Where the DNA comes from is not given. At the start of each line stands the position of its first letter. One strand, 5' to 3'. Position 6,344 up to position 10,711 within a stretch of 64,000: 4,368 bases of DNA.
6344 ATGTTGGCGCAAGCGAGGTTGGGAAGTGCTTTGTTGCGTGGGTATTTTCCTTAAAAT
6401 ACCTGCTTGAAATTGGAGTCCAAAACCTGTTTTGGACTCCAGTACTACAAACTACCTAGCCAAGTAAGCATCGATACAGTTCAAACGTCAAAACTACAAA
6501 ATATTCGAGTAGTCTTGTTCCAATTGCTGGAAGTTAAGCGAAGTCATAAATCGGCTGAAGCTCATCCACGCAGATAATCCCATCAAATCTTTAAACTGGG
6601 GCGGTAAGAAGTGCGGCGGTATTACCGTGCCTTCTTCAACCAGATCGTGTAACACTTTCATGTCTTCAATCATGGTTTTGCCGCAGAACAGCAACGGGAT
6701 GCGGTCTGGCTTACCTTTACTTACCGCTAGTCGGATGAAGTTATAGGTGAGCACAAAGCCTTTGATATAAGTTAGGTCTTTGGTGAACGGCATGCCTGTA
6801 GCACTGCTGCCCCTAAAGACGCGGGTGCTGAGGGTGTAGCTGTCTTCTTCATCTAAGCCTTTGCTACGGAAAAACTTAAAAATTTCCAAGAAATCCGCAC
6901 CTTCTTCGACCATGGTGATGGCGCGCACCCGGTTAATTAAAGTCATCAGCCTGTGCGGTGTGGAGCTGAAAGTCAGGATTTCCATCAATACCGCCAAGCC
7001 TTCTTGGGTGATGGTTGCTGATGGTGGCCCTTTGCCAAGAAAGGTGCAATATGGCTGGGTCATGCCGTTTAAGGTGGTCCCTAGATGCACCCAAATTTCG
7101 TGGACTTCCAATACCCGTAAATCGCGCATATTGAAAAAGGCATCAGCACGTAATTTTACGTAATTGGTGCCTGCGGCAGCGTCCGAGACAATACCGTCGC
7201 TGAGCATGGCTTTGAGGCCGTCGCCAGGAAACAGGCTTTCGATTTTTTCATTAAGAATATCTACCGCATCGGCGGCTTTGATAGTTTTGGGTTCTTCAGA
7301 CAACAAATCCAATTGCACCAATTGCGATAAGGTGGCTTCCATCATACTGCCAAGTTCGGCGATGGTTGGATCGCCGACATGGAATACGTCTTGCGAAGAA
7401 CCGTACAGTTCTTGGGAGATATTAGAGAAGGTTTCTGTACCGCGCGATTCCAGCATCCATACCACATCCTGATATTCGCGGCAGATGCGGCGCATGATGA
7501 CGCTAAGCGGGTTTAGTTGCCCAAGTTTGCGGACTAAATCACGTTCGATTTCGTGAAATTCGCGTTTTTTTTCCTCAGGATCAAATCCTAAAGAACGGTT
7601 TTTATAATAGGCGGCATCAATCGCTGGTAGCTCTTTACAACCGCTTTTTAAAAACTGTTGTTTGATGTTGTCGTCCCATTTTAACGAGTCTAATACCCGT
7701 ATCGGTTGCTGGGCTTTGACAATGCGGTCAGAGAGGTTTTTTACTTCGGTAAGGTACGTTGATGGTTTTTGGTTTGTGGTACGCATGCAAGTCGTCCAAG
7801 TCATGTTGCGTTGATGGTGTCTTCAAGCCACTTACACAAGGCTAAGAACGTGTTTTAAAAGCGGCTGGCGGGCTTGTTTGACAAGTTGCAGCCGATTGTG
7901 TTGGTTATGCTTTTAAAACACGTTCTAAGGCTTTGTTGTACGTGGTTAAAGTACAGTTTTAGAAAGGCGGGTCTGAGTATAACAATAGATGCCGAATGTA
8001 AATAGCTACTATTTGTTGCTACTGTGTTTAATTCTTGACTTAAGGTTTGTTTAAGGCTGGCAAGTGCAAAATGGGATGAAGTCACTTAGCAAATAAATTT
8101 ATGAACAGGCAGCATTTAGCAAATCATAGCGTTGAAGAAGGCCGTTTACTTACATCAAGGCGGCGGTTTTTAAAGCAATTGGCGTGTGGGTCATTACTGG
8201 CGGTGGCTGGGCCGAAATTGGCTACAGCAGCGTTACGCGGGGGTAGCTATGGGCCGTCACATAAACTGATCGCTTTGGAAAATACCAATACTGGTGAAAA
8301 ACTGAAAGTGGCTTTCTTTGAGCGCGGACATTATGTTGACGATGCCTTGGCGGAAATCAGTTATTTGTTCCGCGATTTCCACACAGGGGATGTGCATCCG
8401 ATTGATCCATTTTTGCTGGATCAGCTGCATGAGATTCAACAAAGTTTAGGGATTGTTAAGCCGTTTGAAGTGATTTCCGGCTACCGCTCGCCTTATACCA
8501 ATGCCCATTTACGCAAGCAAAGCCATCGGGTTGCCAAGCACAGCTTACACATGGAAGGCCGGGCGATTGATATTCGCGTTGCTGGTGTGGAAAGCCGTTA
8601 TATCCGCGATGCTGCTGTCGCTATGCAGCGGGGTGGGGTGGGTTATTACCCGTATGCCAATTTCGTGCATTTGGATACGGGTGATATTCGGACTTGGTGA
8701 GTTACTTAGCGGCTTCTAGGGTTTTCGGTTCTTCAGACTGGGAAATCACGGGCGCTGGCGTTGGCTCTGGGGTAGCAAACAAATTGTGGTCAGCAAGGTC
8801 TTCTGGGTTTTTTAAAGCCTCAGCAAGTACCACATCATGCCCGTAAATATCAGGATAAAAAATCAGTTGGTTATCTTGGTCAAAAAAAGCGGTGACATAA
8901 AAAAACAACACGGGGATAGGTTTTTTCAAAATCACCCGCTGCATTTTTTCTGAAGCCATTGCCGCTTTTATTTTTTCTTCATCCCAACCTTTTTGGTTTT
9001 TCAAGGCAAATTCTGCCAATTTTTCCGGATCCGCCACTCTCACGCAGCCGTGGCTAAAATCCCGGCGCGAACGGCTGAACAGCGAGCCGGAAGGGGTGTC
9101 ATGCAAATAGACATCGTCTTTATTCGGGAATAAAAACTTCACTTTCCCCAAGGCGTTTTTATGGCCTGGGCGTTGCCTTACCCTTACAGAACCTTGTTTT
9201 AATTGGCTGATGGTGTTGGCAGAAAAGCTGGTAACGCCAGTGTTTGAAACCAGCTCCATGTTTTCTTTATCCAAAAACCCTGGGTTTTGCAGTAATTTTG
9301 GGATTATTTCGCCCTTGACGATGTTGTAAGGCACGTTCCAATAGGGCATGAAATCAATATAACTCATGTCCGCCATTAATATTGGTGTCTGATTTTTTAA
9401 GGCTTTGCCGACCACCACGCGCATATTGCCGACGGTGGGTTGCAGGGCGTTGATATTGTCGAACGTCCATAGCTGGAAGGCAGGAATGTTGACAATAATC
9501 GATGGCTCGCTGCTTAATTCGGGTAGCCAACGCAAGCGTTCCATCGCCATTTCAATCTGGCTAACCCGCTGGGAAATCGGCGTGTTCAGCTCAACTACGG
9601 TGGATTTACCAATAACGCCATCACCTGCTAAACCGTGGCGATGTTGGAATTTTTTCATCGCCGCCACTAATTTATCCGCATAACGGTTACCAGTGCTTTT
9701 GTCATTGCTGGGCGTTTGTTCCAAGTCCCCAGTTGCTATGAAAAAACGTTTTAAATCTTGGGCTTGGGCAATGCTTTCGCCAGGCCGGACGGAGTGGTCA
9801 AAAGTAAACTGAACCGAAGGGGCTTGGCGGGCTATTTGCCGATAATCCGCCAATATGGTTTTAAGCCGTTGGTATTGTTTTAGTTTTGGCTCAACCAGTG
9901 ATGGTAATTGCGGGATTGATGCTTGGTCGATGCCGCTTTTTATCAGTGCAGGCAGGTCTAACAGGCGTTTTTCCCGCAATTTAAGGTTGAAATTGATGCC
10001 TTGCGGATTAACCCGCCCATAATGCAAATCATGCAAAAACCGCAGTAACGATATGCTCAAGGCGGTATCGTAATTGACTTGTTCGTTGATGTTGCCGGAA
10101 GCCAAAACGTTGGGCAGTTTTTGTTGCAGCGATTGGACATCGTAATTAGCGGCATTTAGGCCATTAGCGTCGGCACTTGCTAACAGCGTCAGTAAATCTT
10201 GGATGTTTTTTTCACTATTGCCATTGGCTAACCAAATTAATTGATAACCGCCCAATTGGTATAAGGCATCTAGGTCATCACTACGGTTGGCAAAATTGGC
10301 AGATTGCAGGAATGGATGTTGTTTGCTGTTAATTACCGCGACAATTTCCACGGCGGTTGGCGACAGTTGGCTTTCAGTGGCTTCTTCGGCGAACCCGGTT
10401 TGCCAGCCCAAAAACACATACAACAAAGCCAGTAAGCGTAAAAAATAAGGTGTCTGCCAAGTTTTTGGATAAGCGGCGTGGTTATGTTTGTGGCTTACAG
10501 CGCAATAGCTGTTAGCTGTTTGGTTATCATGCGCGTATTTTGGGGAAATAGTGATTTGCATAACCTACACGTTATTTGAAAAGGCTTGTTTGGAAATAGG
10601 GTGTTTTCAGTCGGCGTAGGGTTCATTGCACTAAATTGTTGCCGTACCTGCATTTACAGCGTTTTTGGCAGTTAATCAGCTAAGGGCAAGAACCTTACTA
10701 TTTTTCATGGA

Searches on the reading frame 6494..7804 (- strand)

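Call 60: search_protein_families(library=ncbifam, proteins=[window:6494-7804:-], max_evalue=0.00001)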
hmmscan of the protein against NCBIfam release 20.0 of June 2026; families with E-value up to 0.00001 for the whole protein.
window:6494-7804:- (436 aa): 1 family
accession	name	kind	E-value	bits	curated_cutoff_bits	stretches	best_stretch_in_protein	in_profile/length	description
TIGR02421.1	QEGLA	hypoth_equivalog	7.4e-113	377.5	338.65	1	28-417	2-368/368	flavohemoglobin expression-modulating QEGLA motif protein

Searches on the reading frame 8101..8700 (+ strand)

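Call 60: search_protein_families(library=ncbifam, proteins=[window:8101-8700:+], max_evalue=0.00001)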
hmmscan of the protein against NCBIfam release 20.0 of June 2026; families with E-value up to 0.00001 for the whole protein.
window:8101-8700:+ (199 aa): 1 family
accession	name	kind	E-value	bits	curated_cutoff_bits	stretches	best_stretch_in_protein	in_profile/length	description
NF053624.1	PtglEndpepMepK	equivalog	2.2e-57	193.8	185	1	20-199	1-176/176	peptidoglycan L,D-endopeptidase MepK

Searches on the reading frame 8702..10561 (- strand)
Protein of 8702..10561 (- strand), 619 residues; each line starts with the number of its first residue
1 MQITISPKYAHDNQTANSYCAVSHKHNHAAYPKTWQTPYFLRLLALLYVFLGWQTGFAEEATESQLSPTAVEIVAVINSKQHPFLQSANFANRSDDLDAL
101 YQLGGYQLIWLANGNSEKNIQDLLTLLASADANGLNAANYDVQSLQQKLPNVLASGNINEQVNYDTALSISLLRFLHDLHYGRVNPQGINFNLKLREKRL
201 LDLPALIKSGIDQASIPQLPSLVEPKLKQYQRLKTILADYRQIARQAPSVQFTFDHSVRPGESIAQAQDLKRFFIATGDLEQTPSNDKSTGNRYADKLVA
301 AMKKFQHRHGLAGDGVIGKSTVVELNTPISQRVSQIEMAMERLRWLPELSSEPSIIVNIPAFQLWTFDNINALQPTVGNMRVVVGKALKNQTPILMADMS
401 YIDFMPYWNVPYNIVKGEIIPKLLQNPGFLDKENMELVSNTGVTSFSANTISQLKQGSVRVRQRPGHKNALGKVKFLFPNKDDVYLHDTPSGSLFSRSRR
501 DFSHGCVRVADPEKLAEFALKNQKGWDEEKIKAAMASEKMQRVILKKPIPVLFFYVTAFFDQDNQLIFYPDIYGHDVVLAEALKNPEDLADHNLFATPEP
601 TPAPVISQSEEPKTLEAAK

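Call 60: search_protein_families(library=ncbifam, proteins=[window:8702-10561:-], max_evalue=0.00001)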
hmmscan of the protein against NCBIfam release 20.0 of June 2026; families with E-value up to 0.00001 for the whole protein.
window:8702-10561:- (619 aa): 1 family
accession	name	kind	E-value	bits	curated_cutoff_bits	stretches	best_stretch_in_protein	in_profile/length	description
NF007891.0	PRK10594.1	equivalog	5.6e-64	217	425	1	287-578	311-601/617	L,D-transpeptidase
